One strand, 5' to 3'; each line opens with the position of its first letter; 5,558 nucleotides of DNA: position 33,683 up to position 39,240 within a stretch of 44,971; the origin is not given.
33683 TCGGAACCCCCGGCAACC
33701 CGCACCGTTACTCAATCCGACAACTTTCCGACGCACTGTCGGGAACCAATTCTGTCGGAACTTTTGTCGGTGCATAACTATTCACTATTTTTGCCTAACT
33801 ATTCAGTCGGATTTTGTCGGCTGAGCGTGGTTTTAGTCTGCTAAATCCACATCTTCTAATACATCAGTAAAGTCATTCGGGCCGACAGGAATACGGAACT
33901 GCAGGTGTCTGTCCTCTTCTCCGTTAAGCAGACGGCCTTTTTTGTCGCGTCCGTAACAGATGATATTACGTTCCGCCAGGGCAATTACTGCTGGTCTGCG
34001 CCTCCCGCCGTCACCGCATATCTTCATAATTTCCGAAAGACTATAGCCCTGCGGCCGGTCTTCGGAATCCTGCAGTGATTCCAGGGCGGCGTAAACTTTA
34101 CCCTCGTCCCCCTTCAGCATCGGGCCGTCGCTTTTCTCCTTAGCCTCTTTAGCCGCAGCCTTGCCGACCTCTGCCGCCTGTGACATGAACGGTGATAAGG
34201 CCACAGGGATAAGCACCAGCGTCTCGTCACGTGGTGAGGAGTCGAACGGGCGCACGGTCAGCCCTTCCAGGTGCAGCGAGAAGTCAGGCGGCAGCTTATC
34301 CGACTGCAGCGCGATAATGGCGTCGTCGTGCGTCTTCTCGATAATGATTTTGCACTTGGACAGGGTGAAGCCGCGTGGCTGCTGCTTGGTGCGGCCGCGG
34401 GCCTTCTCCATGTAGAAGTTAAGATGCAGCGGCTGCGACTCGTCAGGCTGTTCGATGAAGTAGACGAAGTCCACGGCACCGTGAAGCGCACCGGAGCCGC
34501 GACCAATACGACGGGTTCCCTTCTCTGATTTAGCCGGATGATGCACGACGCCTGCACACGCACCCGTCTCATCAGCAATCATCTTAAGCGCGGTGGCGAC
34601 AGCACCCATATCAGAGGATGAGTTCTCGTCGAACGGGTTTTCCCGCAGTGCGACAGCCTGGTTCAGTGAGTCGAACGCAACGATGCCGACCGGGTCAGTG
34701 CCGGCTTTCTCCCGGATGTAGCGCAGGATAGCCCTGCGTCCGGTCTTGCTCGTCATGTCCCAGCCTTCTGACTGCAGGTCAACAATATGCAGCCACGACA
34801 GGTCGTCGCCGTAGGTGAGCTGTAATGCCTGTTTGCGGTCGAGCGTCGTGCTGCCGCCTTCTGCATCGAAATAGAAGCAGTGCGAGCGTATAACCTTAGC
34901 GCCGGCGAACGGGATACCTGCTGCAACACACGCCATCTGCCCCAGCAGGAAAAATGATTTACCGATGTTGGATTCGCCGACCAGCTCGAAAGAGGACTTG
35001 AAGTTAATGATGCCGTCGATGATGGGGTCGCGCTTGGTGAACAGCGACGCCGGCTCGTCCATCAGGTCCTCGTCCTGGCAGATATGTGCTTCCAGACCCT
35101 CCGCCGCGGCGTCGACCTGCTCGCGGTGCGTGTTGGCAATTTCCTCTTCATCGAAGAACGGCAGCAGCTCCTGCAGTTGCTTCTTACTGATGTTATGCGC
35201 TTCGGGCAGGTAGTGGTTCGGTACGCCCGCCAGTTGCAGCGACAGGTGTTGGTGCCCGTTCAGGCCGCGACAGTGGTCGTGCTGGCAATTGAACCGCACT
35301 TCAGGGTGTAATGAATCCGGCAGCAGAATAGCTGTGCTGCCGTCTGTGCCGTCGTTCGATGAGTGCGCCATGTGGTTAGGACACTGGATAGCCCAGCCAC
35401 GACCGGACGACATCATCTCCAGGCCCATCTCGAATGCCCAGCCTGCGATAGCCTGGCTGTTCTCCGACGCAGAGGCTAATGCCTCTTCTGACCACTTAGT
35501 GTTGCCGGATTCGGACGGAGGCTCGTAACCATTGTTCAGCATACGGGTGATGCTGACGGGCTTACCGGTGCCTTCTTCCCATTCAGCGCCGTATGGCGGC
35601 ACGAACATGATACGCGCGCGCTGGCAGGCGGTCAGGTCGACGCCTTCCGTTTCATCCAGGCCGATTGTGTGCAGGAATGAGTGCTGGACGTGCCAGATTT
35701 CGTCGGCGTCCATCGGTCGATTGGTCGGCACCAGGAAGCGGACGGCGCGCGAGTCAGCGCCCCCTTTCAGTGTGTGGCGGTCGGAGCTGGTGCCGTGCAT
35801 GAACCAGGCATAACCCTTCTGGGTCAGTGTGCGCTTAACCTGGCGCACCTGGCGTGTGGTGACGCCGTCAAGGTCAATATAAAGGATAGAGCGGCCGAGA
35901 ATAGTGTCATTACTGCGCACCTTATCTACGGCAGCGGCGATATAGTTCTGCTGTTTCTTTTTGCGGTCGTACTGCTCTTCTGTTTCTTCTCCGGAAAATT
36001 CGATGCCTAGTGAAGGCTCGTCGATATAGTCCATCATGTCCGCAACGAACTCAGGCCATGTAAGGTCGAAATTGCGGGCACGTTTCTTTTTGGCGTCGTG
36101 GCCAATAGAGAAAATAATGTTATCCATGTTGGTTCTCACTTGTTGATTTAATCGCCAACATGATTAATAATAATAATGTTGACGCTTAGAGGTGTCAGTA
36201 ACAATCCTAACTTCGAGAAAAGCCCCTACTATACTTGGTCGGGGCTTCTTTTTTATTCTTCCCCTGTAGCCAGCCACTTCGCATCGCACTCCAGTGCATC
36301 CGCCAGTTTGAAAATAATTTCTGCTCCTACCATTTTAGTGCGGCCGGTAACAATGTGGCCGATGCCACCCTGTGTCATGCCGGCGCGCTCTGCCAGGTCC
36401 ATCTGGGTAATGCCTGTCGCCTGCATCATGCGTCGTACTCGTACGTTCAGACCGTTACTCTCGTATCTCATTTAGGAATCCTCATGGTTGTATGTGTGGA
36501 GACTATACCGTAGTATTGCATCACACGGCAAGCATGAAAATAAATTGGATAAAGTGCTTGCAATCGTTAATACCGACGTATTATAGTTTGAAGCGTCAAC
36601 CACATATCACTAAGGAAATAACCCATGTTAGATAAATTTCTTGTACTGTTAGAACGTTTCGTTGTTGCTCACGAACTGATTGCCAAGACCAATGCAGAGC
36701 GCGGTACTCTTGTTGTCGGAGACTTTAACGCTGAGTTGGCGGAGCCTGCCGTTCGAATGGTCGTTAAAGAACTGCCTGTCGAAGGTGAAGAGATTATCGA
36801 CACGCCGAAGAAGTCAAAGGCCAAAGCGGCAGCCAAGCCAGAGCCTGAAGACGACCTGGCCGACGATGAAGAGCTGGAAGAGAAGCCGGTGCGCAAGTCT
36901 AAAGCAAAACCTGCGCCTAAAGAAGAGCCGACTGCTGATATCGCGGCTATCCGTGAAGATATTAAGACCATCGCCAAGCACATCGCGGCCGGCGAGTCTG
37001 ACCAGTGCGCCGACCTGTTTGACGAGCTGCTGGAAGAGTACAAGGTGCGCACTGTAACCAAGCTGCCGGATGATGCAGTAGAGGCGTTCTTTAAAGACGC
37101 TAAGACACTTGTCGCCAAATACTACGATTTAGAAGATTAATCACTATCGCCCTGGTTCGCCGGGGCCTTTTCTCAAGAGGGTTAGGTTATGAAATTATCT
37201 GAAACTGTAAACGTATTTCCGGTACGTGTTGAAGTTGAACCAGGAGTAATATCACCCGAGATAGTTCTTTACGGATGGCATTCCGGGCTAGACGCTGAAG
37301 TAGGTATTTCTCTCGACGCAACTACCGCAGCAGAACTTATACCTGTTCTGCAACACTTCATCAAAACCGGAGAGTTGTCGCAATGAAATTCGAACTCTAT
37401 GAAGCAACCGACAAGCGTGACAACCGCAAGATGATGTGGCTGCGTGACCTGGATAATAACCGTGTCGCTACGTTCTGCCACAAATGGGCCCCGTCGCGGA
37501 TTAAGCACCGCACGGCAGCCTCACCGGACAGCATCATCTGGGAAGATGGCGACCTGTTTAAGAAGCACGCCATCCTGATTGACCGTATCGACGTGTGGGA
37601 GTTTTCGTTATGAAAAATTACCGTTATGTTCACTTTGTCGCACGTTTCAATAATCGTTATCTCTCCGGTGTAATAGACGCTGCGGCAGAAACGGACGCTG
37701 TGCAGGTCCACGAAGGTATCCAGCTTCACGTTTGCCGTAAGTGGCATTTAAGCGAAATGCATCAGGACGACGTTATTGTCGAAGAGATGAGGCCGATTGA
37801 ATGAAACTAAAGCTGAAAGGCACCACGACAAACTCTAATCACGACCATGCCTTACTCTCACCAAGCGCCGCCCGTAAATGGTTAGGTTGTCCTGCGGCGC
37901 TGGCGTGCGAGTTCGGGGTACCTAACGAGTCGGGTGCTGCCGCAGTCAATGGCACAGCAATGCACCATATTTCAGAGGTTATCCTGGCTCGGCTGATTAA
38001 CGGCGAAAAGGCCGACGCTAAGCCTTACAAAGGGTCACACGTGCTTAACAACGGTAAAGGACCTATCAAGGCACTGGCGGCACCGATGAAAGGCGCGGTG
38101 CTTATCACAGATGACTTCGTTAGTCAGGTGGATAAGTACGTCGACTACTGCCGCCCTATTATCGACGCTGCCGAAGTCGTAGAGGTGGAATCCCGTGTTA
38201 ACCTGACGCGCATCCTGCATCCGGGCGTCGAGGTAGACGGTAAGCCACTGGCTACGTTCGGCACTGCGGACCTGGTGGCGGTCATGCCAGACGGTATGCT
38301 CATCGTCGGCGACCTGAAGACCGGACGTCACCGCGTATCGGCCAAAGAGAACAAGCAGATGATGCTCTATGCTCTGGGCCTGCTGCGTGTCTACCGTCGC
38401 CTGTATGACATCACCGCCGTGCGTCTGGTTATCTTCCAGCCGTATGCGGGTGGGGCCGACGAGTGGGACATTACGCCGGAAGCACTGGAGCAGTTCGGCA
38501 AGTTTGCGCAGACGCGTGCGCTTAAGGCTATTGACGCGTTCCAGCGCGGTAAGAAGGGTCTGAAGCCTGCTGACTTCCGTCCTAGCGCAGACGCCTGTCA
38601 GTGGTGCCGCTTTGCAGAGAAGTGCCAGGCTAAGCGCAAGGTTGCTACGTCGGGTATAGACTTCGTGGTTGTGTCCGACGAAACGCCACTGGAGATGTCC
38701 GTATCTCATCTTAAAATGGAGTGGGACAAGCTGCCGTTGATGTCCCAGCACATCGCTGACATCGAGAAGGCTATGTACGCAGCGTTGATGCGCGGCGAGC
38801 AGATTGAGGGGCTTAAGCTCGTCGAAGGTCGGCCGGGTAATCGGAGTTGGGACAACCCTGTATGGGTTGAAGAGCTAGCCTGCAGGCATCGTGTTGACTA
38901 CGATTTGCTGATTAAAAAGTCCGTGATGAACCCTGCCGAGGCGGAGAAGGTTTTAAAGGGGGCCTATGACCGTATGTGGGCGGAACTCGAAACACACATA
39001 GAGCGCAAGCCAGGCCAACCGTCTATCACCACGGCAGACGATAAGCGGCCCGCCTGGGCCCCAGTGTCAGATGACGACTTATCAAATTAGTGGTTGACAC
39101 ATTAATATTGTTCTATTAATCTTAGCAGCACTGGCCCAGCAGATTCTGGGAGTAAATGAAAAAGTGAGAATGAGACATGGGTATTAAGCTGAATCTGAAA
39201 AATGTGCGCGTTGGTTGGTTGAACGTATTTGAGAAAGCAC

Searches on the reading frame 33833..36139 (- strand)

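Call 119: search_protein_families(library=pfam, proteins=[window:33833-36139:-], max_evalue=0.001)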
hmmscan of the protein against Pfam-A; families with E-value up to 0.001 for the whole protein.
window:33833-36139:- (768 aa): 1 family
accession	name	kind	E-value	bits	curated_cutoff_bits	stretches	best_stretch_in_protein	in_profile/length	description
PF13481.12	AAA_25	-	3.3e-22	79.5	27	1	364-538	16-193/195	AAA domain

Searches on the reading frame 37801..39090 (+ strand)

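Call 119: search_protein_families(library=pfam, proteins=[window:37801-39090:+], max_evalue=0.001)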
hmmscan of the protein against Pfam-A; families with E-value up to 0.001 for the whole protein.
window:37801-39090:+ (429 aa): 2 families
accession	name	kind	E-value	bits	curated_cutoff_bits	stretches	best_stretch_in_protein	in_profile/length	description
PF10926.14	DUF2800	-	1.2e-65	222.6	21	1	16-417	1-368/368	Protein of unknown function (DUF2800)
PF12705.13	PDDEXK_1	-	1.7e-10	41.7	22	1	19-276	2-247/247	PD-(D/E)XK nuclease superfamily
